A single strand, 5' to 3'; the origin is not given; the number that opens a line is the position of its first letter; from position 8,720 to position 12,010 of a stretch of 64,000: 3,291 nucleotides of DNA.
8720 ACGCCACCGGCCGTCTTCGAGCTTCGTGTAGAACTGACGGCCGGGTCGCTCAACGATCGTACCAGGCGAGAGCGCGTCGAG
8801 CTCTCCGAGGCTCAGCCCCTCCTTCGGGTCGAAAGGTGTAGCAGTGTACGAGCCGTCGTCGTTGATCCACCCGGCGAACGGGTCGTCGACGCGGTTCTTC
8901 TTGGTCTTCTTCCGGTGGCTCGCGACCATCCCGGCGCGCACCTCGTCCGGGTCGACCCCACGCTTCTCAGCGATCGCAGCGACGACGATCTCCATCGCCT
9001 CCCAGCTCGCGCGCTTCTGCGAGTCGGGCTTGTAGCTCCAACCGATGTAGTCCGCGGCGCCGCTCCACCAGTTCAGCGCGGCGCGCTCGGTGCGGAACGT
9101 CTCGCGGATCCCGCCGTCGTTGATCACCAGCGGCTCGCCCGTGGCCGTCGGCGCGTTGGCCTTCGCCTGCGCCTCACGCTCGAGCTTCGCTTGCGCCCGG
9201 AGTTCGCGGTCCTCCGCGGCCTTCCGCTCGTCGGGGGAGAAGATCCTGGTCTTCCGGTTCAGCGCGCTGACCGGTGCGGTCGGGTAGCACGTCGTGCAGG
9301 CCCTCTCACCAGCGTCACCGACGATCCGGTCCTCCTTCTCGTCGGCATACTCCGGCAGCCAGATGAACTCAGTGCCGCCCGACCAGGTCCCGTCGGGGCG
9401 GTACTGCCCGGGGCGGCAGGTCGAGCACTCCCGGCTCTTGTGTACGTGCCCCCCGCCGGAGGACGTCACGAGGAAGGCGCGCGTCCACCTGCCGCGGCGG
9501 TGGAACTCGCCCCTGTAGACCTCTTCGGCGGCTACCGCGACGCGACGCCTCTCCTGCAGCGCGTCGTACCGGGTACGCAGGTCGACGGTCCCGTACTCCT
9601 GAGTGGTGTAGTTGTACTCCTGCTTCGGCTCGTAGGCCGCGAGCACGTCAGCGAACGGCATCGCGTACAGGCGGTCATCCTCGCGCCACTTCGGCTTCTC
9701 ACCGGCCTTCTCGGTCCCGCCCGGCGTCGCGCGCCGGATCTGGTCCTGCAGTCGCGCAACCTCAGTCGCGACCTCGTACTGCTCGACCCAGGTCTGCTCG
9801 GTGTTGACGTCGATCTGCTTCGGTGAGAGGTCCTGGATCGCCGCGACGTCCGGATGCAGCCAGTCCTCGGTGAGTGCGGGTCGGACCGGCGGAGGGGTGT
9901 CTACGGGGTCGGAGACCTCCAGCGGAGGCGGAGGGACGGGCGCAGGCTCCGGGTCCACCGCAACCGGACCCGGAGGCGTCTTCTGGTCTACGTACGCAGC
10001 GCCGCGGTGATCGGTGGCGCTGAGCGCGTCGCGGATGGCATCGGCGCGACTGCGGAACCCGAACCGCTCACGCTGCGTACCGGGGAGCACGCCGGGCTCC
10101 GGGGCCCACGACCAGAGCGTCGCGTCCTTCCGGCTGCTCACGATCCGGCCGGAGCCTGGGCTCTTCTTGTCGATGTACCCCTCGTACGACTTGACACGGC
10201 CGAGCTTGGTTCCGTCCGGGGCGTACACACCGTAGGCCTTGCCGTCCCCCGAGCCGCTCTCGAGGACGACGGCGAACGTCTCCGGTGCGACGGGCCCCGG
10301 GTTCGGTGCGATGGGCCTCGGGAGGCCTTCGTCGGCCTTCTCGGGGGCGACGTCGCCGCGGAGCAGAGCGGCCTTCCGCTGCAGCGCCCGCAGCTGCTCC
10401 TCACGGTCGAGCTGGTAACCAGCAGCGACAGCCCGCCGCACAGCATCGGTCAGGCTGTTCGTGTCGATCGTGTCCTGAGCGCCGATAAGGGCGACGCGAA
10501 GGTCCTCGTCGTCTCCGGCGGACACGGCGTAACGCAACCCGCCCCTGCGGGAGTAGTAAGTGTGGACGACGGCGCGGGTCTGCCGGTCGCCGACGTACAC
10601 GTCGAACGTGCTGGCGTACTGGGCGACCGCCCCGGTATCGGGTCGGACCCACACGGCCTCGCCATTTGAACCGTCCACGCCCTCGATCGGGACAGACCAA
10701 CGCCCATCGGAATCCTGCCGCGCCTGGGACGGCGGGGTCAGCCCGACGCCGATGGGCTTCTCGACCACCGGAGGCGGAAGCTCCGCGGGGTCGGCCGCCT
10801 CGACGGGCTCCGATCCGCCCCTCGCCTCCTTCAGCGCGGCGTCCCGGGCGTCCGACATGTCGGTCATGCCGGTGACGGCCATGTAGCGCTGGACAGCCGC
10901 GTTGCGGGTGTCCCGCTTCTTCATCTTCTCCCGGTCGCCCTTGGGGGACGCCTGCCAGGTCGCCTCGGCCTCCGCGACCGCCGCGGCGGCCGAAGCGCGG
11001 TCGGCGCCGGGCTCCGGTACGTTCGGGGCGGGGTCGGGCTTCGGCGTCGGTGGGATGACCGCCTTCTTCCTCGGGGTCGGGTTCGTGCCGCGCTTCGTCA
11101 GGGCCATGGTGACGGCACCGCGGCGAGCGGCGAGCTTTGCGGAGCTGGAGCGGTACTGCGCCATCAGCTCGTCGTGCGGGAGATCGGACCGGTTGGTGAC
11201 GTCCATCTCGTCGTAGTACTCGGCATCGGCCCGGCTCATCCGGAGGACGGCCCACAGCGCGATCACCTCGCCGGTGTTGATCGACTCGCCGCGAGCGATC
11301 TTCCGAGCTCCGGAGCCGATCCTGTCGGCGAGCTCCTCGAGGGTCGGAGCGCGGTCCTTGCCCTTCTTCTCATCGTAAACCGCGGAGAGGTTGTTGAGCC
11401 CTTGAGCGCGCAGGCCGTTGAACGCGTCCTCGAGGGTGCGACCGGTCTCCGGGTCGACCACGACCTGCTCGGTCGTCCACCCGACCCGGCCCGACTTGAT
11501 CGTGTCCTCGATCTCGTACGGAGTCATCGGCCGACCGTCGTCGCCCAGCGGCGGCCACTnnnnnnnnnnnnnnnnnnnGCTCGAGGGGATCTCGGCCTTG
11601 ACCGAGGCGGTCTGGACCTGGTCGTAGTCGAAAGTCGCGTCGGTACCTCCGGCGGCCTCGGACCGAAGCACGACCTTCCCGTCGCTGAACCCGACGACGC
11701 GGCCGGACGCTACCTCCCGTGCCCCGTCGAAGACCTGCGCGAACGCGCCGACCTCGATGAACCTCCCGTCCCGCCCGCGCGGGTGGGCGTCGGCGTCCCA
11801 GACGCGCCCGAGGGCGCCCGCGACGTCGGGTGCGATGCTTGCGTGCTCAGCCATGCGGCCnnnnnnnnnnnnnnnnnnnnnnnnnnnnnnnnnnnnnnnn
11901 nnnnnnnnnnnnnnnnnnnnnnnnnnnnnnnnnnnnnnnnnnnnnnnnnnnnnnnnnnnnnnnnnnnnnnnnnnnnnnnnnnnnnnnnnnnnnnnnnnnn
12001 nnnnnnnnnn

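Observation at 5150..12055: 2301-aa mosaic protein translationally coupled to the portal gene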

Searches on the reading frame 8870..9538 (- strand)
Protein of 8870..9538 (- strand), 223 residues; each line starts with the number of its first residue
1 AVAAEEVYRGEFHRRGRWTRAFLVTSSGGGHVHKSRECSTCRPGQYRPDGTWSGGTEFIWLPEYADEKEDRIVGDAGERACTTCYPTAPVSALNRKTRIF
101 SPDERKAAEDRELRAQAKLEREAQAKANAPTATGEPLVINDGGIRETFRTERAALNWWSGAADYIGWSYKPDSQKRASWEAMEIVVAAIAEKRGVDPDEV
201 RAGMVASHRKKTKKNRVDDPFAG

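Call 112: find_related_loci(query=window:8870-9538:-, collection=viral_contigs, flank=3000)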
Query window:8870-9538:- (223 aa) in viral_contigs; peptide patterns used: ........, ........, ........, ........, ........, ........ (x = any residue, [..] = any of these).
139 stretches matched a pattern; 1 encode a relative of the query (tblastn E <= 1e-3); 1 distinct loci.
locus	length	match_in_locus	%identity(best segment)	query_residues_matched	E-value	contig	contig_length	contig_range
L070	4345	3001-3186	33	80-149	4e-7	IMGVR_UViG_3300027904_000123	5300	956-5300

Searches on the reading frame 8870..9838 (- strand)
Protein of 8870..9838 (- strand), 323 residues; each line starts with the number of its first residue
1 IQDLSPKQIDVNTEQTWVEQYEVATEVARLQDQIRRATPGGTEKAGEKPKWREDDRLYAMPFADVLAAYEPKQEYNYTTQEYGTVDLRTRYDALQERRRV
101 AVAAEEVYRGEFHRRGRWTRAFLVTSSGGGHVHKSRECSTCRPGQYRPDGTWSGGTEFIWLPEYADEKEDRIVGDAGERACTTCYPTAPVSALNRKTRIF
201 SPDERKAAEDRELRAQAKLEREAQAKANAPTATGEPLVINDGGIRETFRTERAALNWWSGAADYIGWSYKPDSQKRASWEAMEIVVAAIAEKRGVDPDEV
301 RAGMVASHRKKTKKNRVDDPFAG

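Call 120: search_solved_structures(query=A17, max_evalue=10, show_alignments=1)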
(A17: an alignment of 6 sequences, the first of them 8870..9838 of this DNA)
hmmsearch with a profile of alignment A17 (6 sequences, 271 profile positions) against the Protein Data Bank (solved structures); distinct sequences matched with E-value up to 10: 11.
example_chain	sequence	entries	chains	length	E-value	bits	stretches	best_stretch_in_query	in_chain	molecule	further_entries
4ydh_A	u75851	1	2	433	0.33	14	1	23-74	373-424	Formin-like protein 1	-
6eno_A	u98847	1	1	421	0.54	13.2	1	209-267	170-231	Dehydratase family protein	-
7yyl_C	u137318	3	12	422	0.55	13.2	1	209-267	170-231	Dehydratase family protein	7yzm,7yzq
2k1e_A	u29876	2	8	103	0.95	12.5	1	159-244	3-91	water soluble analogue of potassium channel, KcsA | WSK3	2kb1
2xzr_A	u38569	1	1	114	1.1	12.3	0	13-71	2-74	IMMUNOGLOBULIN-BINDING PROTEIN EIBD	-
4zry_A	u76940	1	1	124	1.6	11.7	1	11-74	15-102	Keratin, type I cytoskeletal 10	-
6uui_X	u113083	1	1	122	1.8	11.5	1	12-74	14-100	Keratin, type I cytoskeletal 10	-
2wpq_A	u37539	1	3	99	3.5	10.6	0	13-64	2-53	TRIMERIC AUTOTRANSPORTER ADHESIN FRAGMENT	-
3wpo_A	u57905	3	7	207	4.5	10.2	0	13-61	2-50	Trimeric autotransporter adhesin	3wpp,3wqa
2efr_A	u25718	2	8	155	4.7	10.2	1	13-71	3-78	General control protein GCN4 and Tropomyosin 1 alpha chain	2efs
2wpr_A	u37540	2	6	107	7.3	9.6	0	13-59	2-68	TRIMERIC AUTOTRANSPORTER ADHESIN FRAGMENT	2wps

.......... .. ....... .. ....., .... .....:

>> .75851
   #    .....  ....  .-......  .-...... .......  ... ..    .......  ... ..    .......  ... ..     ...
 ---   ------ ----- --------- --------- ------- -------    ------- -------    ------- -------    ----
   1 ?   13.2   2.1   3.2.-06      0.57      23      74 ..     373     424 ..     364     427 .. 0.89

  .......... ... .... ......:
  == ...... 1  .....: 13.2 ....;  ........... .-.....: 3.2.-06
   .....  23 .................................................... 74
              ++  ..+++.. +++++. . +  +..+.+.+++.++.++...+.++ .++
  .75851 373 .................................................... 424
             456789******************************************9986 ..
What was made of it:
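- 8870..9874 (-): Module M5 (aa 728-1062): Cys4/His2 module with GHVH at 869-872, CSTC at 877-880 and CTTC at 920-923. Matches phrog_15500 and phrog_2433. No PDB sequence relative (call 120).
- On Zn-ribbon / Cys4 metal-binding module (aa 869-923): Metal binding itself is untested, and the classical zinc-ribbon fold is not established (no PDB relative, call 120).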

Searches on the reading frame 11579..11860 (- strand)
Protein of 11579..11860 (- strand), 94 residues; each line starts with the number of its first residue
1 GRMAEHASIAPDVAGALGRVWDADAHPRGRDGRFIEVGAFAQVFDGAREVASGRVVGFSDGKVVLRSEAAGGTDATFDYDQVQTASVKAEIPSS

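Call 33: find_homologous_proteins(query=A2, max_evalue=0.001)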
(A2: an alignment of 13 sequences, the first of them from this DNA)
Query A2 (13 sequences) (94 aa, profile of the alignment): 13 proteins with E <= 0.001 among 1801 candidates.
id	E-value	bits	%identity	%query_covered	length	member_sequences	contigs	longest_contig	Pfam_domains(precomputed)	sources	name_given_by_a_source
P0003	1.0e-17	82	36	45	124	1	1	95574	-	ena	-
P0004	2.4e-17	81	35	87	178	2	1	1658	-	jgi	-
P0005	4.5e-17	80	52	29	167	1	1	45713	-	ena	-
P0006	2.8e-16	77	40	43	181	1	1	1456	-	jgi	jgi:hypothetical protein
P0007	3.2e-14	71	47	39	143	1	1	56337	-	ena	-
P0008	1.8e-13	68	47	34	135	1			-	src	-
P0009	9.6e-12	63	40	45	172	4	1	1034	-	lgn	-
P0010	2.7e-11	61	48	27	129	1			-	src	-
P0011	5.0e-11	60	40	50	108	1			-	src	-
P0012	1.4e-10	59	49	41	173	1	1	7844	-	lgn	-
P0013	7.0e-8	50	28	77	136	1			-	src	-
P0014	2.3e-6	45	54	26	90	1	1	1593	-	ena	-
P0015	1.5e-4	39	40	45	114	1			-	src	-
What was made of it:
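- Tried and rejected: The same search with the tag alignment returned only 13 short fragments (call 33).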
